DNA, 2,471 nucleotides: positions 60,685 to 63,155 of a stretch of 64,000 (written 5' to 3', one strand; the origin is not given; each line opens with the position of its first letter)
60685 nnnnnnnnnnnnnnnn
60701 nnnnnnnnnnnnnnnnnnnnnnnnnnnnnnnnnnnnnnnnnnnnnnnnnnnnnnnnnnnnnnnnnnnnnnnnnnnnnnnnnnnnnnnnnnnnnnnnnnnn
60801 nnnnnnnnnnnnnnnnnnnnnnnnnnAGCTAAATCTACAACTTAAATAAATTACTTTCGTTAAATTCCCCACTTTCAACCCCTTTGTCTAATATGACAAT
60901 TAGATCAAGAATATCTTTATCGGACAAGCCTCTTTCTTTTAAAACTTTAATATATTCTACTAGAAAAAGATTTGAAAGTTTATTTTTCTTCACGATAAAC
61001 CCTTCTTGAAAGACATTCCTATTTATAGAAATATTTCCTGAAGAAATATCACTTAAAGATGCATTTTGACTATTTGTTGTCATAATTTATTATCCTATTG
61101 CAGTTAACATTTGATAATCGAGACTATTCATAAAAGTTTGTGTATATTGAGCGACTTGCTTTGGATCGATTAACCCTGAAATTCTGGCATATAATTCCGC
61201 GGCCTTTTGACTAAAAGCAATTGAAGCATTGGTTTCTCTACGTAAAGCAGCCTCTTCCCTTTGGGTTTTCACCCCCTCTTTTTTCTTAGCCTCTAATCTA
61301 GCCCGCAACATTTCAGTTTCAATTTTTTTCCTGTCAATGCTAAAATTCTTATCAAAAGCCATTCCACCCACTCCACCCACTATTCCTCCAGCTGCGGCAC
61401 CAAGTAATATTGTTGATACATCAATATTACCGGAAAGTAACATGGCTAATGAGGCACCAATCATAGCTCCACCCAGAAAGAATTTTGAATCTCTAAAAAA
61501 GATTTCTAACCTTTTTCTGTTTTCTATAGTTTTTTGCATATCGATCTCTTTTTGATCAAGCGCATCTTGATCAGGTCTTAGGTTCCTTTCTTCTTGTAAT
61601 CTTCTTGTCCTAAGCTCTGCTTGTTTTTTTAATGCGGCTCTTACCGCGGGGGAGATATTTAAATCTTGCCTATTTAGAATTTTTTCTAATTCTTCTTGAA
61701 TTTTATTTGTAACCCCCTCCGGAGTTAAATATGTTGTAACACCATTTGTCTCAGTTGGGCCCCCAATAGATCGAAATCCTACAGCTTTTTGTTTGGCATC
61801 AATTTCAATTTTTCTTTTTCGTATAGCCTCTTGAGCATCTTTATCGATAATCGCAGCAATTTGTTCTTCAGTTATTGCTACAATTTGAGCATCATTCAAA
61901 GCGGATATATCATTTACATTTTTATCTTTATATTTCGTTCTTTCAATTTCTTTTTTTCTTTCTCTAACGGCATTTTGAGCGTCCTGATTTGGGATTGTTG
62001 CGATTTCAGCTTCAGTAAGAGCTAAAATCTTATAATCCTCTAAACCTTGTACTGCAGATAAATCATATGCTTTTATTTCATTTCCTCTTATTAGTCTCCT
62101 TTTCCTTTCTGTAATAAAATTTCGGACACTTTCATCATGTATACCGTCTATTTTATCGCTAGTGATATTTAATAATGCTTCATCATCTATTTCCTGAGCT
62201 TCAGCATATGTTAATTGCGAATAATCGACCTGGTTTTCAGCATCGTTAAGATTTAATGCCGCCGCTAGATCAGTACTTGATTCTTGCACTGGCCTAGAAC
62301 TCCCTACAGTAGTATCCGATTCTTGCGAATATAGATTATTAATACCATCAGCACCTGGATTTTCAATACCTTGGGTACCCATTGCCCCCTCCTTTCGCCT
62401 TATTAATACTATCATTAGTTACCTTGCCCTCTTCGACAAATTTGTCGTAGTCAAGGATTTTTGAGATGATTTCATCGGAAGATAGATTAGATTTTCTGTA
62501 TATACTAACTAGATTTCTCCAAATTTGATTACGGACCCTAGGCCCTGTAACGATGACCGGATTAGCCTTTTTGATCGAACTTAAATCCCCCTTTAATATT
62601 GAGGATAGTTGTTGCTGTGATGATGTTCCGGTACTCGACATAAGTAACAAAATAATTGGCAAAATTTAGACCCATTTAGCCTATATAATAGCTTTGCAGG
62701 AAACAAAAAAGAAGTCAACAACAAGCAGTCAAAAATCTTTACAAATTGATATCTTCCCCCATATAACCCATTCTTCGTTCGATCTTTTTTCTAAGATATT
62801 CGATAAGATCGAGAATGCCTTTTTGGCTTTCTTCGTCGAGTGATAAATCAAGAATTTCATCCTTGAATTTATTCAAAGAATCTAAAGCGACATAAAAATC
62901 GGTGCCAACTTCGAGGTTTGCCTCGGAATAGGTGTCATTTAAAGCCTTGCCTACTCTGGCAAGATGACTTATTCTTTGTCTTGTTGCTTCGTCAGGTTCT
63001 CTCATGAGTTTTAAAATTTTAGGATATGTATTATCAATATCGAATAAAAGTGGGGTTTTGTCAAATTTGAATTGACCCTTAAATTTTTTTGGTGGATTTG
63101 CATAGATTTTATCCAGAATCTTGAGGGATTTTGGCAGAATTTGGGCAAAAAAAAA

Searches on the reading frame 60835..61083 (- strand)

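Call 3: search_protein_families(library=pfam, proteins=[window:60835-61083:-], max_evalue=1)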
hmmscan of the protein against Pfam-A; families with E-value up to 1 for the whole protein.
window:60835-61083:- (82 aa): 0 families

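Call 4: search_protein_families(library=ncbifam, proteins=[window:60835-61083:-], max_evalue=1)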
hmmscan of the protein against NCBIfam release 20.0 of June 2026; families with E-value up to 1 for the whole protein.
window:60835-61083:- (82 aa): 1 family
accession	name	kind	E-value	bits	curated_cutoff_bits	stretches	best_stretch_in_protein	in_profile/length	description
TIGR01926.1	peroxid_rel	subfamily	0.096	12.5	81.8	1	42-63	135-156/178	peroxidase-related enzyme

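Call 36: search_protein_families(library=phrogs, proteins=[window:60835-61083:-], max_evalue=0.1)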
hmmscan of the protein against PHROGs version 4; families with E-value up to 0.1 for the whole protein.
window:60835-61083:- (82 aa): 0 families

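Call 37: search_protein_families(library=padloc, proteins=[window:60835-61083:-], max_evalue=0.1)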
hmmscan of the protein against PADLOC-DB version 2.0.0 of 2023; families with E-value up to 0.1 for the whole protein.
window:60835-61083:- (82 aa): 0 families

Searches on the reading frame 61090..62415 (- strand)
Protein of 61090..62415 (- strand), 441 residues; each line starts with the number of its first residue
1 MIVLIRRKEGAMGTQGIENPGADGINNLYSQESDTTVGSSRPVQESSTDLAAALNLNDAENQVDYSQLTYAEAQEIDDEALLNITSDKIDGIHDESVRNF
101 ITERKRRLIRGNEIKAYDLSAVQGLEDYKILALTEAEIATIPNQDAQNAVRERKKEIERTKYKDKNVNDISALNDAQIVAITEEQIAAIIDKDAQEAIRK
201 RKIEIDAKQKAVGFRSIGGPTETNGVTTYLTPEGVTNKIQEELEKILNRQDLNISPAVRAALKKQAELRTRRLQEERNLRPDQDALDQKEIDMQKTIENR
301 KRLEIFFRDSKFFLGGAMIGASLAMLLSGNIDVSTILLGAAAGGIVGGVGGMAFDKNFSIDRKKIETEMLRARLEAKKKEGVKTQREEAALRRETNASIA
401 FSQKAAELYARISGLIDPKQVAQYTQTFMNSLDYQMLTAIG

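Call 3: search_protein_families(library=pfam, proteins=[window:61090-62415:-], max_evalue=1)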
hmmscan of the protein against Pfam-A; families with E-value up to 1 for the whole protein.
window:61090-62415:- (441 aa): 2 families
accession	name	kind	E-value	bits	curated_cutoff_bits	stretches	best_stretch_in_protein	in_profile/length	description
PF20080.4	ALTTAQ_rpt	-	0.0085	16.2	26.4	1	169-188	16-35/38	ALTTAQ repeat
PF05684.17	DUF819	-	0.15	11.5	27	1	275-333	174-233/379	Protein of unknown function (DUF819)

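Call 4: search_protein_families(library=ncbifam, proteins=[window:61090-62415:-], max_evalue=1)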
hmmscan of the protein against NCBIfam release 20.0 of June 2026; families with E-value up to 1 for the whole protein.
window:61090-62415:- (441 aa): 3 families
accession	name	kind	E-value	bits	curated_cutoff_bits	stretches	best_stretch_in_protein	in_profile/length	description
NF053611.1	YiaD_Gzip_OmpA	equivalog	3.9e-05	23.4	175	1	314-416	30-121/206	YiaD family glycine zipper/OmpA-like lipoprotein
NF053524.1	thylo_ssl2009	equivalog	0.0053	17.4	58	1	336-400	11-72/90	ssl2009 family thylakoid membrane protein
NF041793.1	ORF56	equivalog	0.062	13.4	50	1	235-263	7-35/39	ORF56 family plasmid copy control protein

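Call 10: find_homologous_proteins(query=window:61090-62382:-)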
Query window:61090-62382:- (430 aa): 3 proteins with E <= 0.001 among 8000 candidates.
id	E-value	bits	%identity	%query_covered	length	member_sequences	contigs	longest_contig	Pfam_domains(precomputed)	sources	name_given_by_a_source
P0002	6.0e-267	903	100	100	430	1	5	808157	-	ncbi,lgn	-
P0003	1.1e-184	632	79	84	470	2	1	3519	PF20080.5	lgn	-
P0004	2.4e-160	552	63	87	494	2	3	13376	PF20080.5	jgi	-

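Call 11: find_encoding_contigs(protein=P0002, flank=10000, max_places=5)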
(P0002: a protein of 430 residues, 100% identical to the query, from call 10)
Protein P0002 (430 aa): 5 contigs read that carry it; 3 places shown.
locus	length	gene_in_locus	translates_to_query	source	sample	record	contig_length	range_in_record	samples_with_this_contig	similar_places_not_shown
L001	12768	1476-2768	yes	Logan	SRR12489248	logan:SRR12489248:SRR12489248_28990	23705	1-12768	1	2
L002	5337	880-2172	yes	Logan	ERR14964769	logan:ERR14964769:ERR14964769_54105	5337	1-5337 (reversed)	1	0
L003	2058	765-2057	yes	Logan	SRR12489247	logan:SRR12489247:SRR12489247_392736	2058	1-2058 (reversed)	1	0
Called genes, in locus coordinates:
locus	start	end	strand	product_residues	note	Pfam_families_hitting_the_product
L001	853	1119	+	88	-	-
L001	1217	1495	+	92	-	-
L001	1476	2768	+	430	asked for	-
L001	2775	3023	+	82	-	-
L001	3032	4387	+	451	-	-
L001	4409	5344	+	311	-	-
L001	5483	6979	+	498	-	-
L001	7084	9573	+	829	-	PF02861:Clp_N, PF23569:NBD_SMAX1, PF00004:AAA, PF17871:AAA_lid_9, PF00004:AAA, PF07724:AAA_2, PF07728:AAA_5, PF10431:ClpB_D2-small, +9 more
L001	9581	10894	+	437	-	PF18073:Zn_ribbon_LapB, PF13481:AAA_25, PF03796:DnaB_C (faint), PF06745:ATPase (weak), PF23442:DUF7125 (weak), PF13541:ChlI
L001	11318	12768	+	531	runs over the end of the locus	PF07498:Rho_N, PF07497:Rho_RNA_bind, PF00006:ATP-synt_ab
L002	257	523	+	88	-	-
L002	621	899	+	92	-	-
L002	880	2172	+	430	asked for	-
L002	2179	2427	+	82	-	-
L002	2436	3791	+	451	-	-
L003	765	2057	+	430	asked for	?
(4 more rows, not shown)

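Call 12: find_encoding_contigs(protein=P0004, flank=10000, max_places=5)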
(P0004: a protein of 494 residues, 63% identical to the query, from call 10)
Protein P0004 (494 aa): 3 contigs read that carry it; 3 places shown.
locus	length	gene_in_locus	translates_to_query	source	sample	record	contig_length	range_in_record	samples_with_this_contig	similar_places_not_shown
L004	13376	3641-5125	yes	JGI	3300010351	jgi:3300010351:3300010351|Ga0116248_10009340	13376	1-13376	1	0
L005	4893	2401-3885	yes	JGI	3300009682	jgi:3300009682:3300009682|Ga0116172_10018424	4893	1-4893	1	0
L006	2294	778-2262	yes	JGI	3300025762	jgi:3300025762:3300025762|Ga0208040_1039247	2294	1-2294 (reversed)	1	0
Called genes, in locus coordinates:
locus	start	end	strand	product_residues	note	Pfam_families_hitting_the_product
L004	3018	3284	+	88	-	-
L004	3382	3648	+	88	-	-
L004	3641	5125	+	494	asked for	PF20080:ALTTAQ_rpt (faint)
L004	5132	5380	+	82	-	-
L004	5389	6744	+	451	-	-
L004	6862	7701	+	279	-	-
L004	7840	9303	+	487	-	PF23459:S1_RRP5 (faint), PF00575:S1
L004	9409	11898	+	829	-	PF02861:Clp_N, PF23569:NBD_SMAX1, PF00004:AAA, PF17871:AAA_lid_9, PF00004:AAA, PF07724:AAA_2, PF07728:AAA_5, PF10431:ClpB_D2-small, +10 more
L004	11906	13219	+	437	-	PF18073:Zn_ribbon_LapB, PF13481:AAA_25, PF03796:DnaB_C (faint), PF06745:ATPase (weak), PF23442:DUF7125 (weak), PF13541:ChlI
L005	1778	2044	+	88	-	-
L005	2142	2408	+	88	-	-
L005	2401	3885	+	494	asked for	PF20080:ALTTAQ_rpt (faint)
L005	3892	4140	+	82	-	-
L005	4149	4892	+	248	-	?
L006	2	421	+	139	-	?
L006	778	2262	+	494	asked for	PF20080:ALTTAQ_rpt (faint)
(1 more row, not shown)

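Call 13: find_encoding_contigs(protein=P0003, flank=10000, max_places=5)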
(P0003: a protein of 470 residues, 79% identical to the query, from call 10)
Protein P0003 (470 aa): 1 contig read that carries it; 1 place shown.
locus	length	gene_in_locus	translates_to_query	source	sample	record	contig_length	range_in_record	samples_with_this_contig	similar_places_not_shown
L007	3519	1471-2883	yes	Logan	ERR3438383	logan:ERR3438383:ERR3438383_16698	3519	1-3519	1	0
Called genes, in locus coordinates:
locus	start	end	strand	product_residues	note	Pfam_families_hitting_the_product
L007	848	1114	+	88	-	-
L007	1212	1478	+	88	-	-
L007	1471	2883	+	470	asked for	PF20080:ALTTAQ_rpt (faint)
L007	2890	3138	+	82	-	-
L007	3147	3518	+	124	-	?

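Call 34: search_protein_families(library=pfam, proteins=[P0004, P0003], max_evalue=1)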
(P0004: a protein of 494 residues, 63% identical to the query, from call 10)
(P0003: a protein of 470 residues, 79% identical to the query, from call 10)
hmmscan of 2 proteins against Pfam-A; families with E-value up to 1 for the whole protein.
P0004 (494 aa): 3 families
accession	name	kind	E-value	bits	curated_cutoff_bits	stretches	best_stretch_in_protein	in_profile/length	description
PF20080.4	ALTTAQ_rpt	-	1.8e-08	34.3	26.4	2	133-155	15-37/38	ALTTAQ repeat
PF18580.7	HTH_SUN2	-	0.022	15.5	30.4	0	232-253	33-54/58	SUN2 helix-turn-helix domain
PF11239.13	DUF3040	-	0.23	12.2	24.7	1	328-403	7-82/84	Protein of unknown function (DUF3040)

P0003 (470 aa): 10 families
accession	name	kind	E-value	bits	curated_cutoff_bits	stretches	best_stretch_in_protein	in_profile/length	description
PF20080.4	ALTTAQ_rpt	-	1.7e-07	31.2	26.4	1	197-219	7-29/38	ALTTAQ repeat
PF18580.7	HTH_SUN2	-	0.00015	22.4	30.4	0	201-220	34-53/58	SUN2 helix-turn-helix domain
PF18554.7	PheRS_DBD2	-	0.0089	16.4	25.9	1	266-293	1-28/33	PheRS DNA binding domain 2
PF18016.8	SAM_3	-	0.013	15.9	22.6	0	140-177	21-59/65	SAM domain (Sterile alpha motif)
PF09643.15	YopX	-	0.014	15.9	22.4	1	168-231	21-84/128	YopX protein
PF21311.3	Phage_RBD_prop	-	0.02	15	23.7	1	181-234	70-125/255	Phage 5-bladed beta propeller receptor binding platform domain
PF06897.17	DUF1269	-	0.26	12.1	26.9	0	344-388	3-45/100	Protein of unknown function (DUF1269)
PF05029.18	TIMELESS_C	-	0.27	12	23.8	1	168-238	3-71/88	Timeless PAB domain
PF16156.12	DUF4864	-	0.58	10.9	27.1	0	156-188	5-37/117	Domain of unknown function (DUF4864)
PF13441.11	Gly-zipper_YMGG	-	0.65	10.2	28.9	0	344-381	9-44/45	YMGG-like Gly-zipper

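Call 36: search_protein_families(library=phrogs, proteins=[window:61090-62382:-], max_evalue=0.1)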
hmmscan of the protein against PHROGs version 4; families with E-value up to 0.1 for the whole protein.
window:61090-62382:- (430 aa): 1 family
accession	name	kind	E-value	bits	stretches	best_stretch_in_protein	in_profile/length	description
phrog_22843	-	unknown function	0.018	16.4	1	165-215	49-99/103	-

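Call 37: search_protein_families(library=padloc, proteins=[window:61090-62382:-], max_evalue=0.1)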
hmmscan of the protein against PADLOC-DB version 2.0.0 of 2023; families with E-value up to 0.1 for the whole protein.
window:61090-62382:- (430 aa): 0 families

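Call 58: search_dna_similar(query=window:61090-62382:-, collection=phages, mode=protein, max_evalue=0.001, max_rows=10)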
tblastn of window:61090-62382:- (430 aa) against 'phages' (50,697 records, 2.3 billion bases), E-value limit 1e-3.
No match.

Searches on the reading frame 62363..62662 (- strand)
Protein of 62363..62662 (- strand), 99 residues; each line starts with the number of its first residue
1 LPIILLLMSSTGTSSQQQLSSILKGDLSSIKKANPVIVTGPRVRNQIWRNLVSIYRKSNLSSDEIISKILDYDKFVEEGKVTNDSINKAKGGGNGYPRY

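Call 3: search_protein_families(library=pfam, proteins=[window:62363-62662:-], max_evalue=1)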
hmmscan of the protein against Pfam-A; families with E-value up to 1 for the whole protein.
window:62363-62662:- (99 aa): 2 families
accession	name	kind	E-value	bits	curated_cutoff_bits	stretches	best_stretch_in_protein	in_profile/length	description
PF18021.7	Agglutinin_C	-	0.18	12.7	26.8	1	52-80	10-38/93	Agglutinin C-terminal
PF08485.16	Polysacc_syn_2C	-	0.18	12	25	1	70-82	5-17/48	Polysaccharide biosynthesis protein C-terminal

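Call 4: search_protein_families(library=ncbifam, proteins=[window:62363-62662:-], max_evalue=1)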
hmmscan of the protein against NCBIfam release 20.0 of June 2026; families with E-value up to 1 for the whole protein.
window:62363-62662:- (99 aa): 0 families

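Call 36: search_protein_families(library=phrogs, proteins=[window:62363-62641:-], max_evalue=0.1)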
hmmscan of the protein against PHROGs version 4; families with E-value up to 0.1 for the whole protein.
window:62363-62641:- (92 aa): 0 families

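Call 37: search_protein_families(library=padloc, proteins=[window:62363-62641:-], max_evalue=0.1)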
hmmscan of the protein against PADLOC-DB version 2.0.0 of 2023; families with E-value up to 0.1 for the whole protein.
window:62363-62641:- (92 aa): 0 families

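Call 81: search_solved_structures(query=A15, max_evalue=1)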
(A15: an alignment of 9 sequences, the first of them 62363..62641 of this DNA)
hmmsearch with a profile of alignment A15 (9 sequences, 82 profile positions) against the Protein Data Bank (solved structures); distinct sequences matched with E-value up to 1: 2.
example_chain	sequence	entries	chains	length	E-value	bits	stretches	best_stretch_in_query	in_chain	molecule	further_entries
1mrz_A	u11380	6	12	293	0.38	13.8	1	25-47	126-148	Riboflavin kinase/FMN adenylyltransferase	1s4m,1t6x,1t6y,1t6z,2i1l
8vl3_A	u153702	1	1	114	0.4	13.8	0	40-63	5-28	De novo designed protein F3 parent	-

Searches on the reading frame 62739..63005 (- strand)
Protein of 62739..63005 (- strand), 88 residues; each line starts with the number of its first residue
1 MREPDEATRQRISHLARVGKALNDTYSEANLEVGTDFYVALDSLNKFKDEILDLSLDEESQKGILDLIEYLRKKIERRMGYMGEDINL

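Call 3: search_protein_families(library=pfam, proteins=[window:62739-63005:-], max_evalue=1)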
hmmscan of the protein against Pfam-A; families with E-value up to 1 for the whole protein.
window:62739-63005:- (88 aa): 3 families
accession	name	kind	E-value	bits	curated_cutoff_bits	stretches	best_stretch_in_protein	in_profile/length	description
PF11458.13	Mistic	-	0.044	14.2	26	1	37-85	5-53/74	Membrane-integrating protein Mistic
PF05881.18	CNPase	-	0.094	12.6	25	1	22-74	9-60/236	2',3'-cyclic nucleotide 3'-phosphodiesterase (CNP or CNPase)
PF14512.11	TM1586_NiRdase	-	0.11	12.5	27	1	18-88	24-93/215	Putative TM nitroreductase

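Call 4: search_protein_families(library=ncbifam, proteins=[window:62739-63005:-], max_evalue=1)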
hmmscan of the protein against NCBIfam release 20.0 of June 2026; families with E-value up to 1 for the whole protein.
window:62739-63005:- (88 aa): 1 family
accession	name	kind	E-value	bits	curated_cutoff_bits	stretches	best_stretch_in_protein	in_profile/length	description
NF047372.1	FlcA_NTERM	equivalog_domain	0.17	12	28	1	41-55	4-18/39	periplasmic-type flagellar collar protein FlcA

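Call 36: search_protein_families(library=phrogs, proteins=[window:62739-63005:-], max_evalue=0.1)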
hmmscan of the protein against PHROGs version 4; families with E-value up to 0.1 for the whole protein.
window:62739-63005:- (88 aa): 0 families

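Call 37: search_protein_families(library=padloc, proteins=[window:62739-63005:-], max_evalue=0.1)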
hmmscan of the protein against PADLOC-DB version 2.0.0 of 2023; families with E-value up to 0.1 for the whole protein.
window:62739-63005:- (88 aa): 2 families
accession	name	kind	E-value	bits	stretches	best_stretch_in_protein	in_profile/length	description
PDLC02462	BrxB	-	0.0051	14.8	1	9-75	43-110/202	BrxB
PDLC02700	Orf5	-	0.021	11.6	1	5-85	92-170/555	Orf5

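Call 82: search_solved_structures(query=A16, max_evalue=1)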
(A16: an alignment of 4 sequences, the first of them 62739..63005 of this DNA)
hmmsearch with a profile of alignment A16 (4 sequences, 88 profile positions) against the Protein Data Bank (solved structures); distinct sequences matched with E-value up to 1: 3.
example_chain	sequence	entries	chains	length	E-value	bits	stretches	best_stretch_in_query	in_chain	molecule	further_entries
2key_A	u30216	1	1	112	0.078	16.6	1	24-75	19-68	Putative phage integrase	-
4ggo_A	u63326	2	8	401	0.28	14.8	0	59-77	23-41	Trans-2-enoyl-CoA reductase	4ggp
4fbg_A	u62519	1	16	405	0.3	14.7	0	59-77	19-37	Putative reductase TDE_0597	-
